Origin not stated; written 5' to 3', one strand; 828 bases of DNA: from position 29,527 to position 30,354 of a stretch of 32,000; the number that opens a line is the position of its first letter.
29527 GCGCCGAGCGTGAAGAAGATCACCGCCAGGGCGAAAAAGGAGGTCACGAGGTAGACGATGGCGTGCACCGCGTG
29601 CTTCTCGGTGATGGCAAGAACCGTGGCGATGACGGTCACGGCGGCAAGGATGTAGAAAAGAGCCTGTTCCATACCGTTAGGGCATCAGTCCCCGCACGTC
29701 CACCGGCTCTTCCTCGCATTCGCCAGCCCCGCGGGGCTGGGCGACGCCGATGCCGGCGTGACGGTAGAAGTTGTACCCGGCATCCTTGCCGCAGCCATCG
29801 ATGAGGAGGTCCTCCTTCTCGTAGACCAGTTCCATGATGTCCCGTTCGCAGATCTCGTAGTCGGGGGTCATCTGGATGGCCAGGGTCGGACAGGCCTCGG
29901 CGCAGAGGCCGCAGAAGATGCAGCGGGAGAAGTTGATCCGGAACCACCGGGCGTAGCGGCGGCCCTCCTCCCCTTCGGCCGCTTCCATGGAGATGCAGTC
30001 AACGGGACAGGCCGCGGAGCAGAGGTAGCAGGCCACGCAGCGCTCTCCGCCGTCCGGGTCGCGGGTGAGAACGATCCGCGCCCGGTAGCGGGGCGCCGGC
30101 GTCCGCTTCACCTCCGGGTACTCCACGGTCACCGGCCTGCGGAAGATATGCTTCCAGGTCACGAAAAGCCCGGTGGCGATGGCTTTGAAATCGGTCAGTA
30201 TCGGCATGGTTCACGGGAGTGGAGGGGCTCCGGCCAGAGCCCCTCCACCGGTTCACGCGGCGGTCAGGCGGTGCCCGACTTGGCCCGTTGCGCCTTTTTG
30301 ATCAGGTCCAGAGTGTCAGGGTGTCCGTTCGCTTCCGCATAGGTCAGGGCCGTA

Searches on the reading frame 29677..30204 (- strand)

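Call 64: search_protein_families(library=pfam, proteins=[window:29677-30204:-], max_evalue=0.001)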
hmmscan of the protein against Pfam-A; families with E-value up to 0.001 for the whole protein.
window:29677-30204:- (175 aa): 10 families
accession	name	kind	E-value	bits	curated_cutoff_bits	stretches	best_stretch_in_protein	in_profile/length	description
PF00037.32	Fer4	-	6e-12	45.3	21.1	2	89-111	2-24/24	4Fe-4S binding domain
PF12838.12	Fer4_7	-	2.2e-10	41.3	27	1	55-107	1-50/52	4Fe-4S dicluster domain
PF14697.11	Fer4_21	-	4.6e-09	36.7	35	1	54-73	39-59/59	4Fe-4S dicluster domain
PF13237.11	Fer4_10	-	6e-09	36.1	25.5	1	54-106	7-53/53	4Fe-4S dicluster domain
PF13484.11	Fer4_16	-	8.2e-08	33.4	30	1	94-132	1-39/66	4Fe-4S double cluster binding domain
PF13187.11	Fer4_9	-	1.7e-07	31.6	27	1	55-109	1-51/52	4Fe-4S dicluster domain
PF12797.12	Fer4_2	-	5.9e-07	29.5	24.5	0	89-107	4-22/22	4Fe-4S binding domain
PF13183.11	Fer4_8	-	2e-06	28.7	27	0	93-118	3-28/68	4Fe-4S dicluster domain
PF12800.12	Fer4_4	-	0.00022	21.7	24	0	93-107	2-16/17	4Fe-4S binding domain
PF25160.1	LdpA_Fe-S-bd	-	0.00035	20.7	27.6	0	90-113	23-46/49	LdpA Fe-S cluster-binding domain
